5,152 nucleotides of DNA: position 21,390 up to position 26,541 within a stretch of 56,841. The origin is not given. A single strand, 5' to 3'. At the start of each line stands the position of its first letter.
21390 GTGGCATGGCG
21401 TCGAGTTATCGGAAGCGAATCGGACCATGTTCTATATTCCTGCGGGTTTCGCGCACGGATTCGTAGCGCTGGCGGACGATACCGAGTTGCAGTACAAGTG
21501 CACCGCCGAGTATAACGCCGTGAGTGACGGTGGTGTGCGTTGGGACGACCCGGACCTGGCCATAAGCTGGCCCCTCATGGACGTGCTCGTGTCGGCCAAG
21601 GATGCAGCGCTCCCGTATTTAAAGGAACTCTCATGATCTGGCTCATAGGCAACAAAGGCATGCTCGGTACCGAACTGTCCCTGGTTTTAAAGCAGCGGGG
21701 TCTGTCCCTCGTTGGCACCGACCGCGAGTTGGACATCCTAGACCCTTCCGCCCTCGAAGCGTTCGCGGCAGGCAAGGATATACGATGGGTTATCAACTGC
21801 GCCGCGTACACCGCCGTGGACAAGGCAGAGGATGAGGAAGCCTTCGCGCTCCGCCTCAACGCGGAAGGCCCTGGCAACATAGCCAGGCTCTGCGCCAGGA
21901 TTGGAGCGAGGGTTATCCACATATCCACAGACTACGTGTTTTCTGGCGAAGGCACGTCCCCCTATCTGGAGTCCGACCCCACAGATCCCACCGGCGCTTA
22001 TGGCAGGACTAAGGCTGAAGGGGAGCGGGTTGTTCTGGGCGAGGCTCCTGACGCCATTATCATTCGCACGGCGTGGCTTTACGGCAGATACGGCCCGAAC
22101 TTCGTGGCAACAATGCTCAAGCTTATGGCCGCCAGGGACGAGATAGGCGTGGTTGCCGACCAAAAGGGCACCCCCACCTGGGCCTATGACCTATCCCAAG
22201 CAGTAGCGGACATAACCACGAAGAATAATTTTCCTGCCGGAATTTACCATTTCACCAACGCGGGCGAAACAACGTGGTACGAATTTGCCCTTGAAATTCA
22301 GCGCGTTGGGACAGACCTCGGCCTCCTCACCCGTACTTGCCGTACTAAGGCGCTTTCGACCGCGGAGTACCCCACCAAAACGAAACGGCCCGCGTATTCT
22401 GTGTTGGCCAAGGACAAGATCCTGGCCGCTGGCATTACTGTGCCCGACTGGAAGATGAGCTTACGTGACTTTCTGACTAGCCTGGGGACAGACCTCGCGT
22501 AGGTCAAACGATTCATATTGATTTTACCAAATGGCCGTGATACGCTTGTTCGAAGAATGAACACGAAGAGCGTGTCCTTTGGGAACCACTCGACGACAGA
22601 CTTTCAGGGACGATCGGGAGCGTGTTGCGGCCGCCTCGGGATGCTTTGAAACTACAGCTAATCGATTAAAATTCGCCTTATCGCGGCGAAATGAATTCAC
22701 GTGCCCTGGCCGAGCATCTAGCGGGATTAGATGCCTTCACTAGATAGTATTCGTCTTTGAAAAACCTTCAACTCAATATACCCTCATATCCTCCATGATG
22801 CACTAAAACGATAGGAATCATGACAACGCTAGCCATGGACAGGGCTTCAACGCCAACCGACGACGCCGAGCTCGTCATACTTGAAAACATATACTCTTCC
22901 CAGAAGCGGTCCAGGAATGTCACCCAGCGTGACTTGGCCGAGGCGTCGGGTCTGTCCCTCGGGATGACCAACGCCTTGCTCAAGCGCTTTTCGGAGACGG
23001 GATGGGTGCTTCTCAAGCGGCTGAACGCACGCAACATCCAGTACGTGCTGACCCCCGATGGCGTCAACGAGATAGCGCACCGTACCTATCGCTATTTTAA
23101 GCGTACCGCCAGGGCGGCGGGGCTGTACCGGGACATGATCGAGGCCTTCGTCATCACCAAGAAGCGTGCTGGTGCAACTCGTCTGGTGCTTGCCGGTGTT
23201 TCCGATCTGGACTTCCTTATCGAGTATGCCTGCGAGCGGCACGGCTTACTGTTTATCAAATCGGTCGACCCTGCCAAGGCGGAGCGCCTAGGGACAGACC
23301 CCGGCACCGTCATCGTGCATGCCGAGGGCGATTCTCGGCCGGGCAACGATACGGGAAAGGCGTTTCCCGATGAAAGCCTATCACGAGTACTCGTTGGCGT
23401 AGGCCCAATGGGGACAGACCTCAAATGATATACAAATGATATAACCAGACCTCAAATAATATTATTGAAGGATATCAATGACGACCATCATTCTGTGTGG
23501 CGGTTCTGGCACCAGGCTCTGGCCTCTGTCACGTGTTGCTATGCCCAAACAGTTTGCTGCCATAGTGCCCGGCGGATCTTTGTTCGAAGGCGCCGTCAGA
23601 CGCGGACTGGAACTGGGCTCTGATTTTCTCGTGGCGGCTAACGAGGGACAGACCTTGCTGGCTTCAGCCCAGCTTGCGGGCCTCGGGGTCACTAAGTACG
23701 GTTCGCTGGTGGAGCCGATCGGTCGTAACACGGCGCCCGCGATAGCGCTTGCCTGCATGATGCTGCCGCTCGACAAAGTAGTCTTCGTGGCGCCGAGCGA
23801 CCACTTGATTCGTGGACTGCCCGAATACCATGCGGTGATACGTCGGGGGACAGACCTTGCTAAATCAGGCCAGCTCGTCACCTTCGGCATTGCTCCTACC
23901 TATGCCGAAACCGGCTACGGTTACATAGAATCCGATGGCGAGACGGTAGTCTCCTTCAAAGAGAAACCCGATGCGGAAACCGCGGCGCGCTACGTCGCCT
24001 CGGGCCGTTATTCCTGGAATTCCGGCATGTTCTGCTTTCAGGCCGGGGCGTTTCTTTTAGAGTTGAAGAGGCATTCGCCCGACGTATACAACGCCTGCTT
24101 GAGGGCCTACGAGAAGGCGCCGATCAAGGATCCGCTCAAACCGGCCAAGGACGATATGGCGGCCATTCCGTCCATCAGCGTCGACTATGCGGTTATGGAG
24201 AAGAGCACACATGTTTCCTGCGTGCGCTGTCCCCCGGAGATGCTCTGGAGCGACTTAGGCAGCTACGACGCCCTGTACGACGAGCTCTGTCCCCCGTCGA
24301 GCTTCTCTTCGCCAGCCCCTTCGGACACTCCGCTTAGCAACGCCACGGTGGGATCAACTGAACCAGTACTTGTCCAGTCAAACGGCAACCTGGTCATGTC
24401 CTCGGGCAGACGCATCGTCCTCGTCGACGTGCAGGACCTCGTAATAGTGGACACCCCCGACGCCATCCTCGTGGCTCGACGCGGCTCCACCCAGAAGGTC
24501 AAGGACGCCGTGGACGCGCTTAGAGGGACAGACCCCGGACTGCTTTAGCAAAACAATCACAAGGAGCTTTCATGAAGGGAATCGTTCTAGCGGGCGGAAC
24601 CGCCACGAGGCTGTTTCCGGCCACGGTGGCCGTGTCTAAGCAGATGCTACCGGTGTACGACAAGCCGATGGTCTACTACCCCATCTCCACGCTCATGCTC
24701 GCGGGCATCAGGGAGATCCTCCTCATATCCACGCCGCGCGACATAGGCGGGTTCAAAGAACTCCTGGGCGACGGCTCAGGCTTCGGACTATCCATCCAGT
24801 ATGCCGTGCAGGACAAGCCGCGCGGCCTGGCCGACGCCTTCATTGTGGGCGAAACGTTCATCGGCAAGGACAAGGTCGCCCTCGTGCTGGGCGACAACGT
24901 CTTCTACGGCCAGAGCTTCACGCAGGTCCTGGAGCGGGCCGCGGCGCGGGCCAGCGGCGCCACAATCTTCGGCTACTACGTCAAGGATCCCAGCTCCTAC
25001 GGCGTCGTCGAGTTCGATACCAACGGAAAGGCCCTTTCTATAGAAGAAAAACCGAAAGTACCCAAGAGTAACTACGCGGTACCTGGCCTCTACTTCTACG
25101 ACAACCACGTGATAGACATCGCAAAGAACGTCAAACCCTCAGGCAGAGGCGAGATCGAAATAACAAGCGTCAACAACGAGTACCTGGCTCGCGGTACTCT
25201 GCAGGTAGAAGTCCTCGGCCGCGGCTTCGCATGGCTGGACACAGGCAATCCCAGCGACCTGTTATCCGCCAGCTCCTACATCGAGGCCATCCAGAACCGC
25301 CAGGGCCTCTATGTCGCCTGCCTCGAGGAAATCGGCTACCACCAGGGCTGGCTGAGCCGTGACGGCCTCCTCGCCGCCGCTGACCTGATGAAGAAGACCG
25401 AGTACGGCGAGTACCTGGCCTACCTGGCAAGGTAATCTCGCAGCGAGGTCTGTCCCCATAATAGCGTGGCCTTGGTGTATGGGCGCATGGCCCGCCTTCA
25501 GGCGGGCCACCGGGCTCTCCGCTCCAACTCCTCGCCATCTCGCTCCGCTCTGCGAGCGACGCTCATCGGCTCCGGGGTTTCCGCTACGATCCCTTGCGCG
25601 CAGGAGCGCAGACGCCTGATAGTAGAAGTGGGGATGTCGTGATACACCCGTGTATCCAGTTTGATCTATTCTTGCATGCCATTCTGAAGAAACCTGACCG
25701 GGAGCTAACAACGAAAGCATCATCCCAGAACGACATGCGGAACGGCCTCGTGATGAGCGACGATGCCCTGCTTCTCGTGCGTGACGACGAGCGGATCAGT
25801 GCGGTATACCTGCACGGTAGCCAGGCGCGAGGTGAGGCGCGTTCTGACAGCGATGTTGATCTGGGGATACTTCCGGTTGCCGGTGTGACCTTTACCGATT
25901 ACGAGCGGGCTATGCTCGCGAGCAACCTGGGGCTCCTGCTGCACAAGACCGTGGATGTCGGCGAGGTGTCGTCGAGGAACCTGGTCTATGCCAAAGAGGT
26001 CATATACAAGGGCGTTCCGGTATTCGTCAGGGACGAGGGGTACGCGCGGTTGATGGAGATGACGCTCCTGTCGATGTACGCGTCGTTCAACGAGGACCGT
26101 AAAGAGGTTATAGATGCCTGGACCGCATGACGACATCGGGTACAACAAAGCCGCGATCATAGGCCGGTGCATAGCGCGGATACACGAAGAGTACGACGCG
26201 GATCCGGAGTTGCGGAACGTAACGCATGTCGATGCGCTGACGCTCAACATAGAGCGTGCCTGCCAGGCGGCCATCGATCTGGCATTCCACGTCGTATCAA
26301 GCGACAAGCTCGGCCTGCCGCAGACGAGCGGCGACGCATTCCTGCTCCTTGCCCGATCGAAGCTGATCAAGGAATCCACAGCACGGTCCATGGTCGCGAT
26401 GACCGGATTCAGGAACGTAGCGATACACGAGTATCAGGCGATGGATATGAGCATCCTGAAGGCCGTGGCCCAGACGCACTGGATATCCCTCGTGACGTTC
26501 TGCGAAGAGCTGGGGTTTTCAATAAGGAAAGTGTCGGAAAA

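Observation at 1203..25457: Hyper-abundant 10-14-nt motif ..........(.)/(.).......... throughout the core DNA, absent from the accessory half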

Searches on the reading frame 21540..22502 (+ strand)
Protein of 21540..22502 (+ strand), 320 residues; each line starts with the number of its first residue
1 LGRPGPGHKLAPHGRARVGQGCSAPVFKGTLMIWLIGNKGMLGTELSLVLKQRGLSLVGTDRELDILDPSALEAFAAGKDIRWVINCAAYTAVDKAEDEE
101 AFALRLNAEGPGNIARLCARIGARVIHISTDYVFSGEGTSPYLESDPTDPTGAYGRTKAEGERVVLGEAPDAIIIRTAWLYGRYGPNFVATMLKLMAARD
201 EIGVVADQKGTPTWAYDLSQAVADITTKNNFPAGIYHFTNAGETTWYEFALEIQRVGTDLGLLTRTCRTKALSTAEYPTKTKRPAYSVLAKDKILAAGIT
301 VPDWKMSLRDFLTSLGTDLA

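Call 9: search_protein_families(library=pfam, proteins=[window:21540-22502:+])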
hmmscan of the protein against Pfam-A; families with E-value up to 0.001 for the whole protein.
window:21540-22502:+ (320 aa): 5 families
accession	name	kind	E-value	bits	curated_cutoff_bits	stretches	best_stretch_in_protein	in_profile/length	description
PF04321.23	RmlD_sub_bind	-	1.1e-92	310.7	27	1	33-314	3-284/287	RmlD substrate binding domain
PF01370.27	Epimerase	-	1.8e-20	73.9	20.9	1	35-199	3-192/240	NAD dependent epimerase/dehydratase family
PF16363.11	GDP_Man_Dehyd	-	1.7e-08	34.7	27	1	63-165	58-164/332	GDP-mannose 4,6 dehydratase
PF07993.18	NAD_binding_4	-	4.7e-07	29.7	20.1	1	79-176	87-203/258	Male sterility protein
PF02719.21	Polysacc_synt_2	-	0.00034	20.3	20.2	0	65-134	62-132/293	Polysaccharide biosynthesis protein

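Call 48: search_solved_structures(query=window:21633-22499:+, show_alignments=2)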
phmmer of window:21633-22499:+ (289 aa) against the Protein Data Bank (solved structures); distinct sequences matched with E-value up to 0.001: 20.
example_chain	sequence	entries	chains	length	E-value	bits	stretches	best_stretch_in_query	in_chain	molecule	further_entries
1vl0_A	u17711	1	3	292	2.6e-59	204.1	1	3-282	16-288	DTDP-4-dehydrorhamnose reductase, rfbD ortholog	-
4wpg_A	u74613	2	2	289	1.9e-55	191.4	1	1-281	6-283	dTDP-4-dehydrorhamnose reductase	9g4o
8g22_A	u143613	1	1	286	1.7e-51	178.4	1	1-281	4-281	dTDP-4-dehydrorhamnose reductase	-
8ctr_A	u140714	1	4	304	1.6e-46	162.1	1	2-282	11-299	dTDP-4-dehydrorhamnose reductase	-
1kbz_A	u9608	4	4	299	3.7e-46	160.9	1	4-286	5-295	dTDP-glucose oxidoreductase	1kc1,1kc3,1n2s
3sc6_A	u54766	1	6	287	1.4e-44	155.8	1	4-281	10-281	dTDP-4-dehydrorhamnose reductase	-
2ggs_A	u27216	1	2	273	3.7e-19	72.4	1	5-222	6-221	273aa long hypothetical dTDP-4-dehydrorhamnose reductase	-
2ydx_A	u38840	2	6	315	1.2e-18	70.7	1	32-222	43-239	METHIONINE ADENOSYLTRANSFERASE 2 SUBUNIT BETA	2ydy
4ndn_E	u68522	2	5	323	1.2e-18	70.6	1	32-222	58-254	Methionine adenosyltransferase 2 subunit beta | Isoform 2 of Methionine adenosyltransferase 2 subunit beta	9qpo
4ktt_E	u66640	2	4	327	1.3e-18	70.6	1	32-222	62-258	Methionine adenosyltransferase 2 subunit beta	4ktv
30gd_E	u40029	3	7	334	1.4e-18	70.5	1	32-222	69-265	Isoform 1 of Methionine adenosyltransferase 2 subunit beta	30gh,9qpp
5u9c_A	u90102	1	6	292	2.2e-17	66.5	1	3-222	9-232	dTDP-4-dehydrorhamnose Reductase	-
9gpi_D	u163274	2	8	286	1.1e-11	47.8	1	3-225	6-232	dTDP-4-dehydrorhamnose reductase, putative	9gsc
8shh_A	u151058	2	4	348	6.1e-09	38.8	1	34-219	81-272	dTDP-glucose 4,6-dehydratase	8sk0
2pzk_A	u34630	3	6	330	1.2e-05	28.1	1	35-227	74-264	Putative nucleotide sugar epimerase/ dehydratase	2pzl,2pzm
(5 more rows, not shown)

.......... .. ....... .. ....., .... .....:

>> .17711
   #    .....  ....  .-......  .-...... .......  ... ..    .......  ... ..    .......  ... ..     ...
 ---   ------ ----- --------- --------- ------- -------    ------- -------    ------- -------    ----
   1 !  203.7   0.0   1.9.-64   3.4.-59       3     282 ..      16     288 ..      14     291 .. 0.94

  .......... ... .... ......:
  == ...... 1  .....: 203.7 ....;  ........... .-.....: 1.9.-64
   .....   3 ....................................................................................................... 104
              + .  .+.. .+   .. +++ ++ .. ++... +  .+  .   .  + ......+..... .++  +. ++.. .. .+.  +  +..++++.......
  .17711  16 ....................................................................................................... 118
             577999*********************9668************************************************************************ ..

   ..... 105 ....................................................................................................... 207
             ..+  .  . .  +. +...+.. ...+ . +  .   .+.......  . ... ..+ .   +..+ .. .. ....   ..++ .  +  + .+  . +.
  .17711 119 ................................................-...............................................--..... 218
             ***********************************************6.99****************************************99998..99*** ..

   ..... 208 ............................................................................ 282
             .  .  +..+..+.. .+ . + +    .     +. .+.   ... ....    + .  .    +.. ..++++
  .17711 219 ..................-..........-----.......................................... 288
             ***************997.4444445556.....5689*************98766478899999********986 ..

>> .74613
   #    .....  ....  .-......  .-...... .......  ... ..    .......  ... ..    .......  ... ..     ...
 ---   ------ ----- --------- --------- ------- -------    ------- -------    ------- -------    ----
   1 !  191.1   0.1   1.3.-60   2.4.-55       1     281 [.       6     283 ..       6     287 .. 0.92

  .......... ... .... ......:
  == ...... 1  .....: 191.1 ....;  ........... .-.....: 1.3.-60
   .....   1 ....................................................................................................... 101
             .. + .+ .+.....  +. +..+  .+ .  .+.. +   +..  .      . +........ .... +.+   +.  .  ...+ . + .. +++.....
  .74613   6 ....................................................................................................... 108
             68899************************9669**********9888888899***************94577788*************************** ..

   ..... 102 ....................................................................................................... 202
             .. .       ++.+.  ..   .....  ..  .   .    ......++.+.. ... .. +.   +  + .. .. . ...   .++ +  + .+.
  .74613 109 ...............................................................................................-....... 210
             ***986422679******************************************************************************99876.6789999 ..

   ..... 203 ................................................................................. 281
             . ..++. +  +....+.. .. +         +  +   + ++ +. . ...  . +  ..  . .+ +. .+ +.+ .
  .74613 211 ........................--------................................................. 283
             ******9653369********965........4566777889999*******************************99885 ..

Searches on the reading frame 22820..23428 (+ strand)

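Call 9: search_protein_families(library=pfam, proteins=[window:22820-23428:+])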
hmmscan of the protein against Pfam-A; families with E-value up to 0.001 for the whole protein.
window:22820-23428:+ (202 aa): 2 families
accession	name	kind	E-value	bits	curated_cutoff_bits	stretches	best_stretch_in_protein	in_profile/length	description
PF13412.12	HTH_24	-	8.8e-07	28.9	21.9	1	34-63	18-47/48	Winged helix-turn-helix DNA-binding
PF12802.13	MarR_2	-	0.00048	20.7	27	0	15-63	5-50/61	MarR family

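Call 39: search_protein_families(library=ncbifam, proteins=[window:22835-23428:+], max_evalue=0.01)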
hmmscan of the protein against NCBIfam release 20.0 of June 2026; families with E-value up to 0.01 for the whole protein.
window:22835-23428:+ (197 aa): 1 family
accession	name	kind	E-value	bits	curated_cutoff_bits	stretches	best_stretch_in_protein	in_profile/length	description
TIGR04176.1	MarR_EPS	equivalog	1.3e-11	44.5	88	1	24-99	14-93/105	MarR family EPS-associated transcriptional regulator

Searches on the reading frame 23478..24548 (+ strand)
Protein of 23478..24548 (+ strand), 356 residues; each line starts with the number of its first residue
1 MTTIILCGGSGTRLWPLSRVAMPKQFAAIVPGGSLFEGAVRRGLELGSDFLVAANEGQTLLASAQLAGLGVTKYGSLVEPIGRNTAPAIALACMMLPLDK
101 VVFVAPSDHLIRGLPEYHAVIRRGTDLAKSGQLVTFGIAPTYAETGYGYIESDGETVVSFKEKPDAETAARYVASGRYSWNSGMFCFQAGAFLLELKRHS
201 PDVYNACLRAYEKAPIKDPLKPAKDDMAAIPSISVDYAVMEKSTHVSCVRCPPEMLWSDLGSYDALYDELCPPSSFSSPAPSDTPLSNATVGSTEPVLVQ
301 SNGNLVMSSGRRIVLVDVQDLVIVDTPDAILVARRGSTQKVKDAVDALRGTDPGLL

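Call 9: search_protein_families(library=pfam, proteins=[window:23478-24548:+])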
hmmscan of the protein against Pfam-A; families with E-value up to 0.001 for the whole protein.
window:23478-24548:+ (356 aa): 2 families
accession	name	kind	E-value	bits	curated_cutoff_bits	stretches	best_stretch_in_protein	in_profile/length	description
PF00483.29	NTP_transferase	-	5.4e-43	147.8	21.2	1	3-268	2-237/245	Nucleotidyl transferase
PF22640.1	ManC_GMP_beta-helix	-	8.8e-11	42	27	1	296-348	3-55/55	MannoseP isomerase/GMP-like beta-helix domain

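Call 49: search_solved_structures(query=window:23478-24545:+, show_alignments=2)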
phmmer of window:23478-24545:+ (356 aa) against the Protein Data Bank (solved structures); distinct sequences matched with E-value up to 0.001: 4.
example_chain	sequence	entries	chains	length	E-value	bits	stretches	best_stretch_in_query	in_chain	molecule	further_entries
2qh5_A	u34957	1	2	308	1.3e-54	189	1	3-271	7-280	Mannose-6-phosphate isomerase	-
2x5s_A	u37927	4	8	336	3.5e-52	181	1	2-348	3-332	MANNOSE-1-PHOSPHATE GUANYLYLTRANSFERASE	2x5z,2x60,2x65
2cu2_A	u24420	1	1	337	4.9e-31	111.5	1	4-349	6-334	putative mannose-1-phosphate guanylyl transferase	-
1lvw_A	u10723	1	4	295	8.2e-05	25.2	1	2-182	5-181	glucose-1-phosphate thymidylyltransferase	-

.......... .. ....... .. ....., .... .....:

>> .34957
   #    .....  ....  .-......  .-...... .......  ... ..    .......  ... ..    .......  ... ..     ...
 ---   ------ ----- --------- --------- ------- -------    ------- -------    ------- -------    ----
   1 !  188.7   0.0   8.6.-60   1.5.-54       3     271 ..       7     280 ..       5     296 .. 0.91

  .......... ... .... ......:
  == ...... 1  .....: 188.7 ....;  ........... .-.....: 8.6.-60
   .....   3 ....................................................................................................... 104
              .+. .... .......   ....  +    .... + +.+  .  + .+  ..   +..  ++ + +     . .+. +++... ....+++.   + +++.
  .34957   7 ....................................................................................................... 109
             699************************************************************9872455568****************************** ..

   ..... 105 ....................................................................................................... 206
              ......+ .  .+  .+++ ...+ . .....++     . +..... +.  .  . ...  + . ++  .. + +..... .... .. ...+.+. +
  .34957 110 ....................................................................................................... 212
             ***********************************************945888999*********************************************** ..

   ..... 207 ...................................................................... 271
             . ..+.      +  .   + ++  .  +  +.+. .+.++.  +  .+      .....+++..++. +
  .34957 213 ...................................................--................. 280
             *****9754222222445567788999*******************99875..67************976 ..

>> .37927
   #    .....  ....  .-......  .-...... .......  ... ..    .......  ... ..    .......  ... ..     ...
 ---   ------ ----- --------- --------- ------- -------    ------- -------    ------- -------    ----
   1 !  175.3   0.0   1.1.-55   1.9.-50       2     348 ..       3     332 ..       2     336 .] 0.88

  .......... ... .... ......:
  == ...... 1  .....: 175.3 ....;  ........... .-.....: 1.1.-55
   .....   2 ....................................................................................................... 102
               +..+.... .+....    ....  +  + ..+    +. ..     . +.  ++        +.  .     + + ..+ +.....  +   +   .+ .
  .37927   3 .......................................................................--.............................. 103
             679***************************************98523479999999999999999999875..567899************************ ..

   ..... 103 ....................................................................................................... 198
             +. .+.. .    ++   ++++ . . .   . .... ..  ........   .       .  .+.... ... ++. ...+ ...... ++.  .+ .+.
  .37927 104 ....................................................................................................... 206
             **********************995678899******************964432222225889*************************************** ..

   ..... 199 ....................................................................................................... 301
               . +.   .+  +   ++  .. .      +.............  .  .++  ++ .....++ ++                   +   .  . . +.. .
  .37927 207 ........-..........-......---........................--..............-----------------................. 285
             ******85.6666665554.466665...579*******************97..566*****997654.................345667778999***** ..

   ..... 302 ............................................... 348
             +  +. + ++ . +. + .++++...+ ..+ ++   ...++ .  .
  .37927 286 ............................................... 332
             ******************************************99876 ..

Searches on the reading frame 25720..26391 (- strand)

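Call 9: search_protein_families(library=pfam, proteins=[window:25720-26391:-])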
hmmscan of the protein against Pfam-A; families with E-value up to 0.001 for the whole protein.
window:25720-26391:- (223 aa): 1 family
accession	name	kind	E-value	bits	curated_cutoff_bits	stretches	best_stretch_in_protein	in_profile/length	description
PF11982.13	DUF3483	-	0.00067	19.9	31.5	0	131-161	35-66/215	Domain of unknown function (DUF3483)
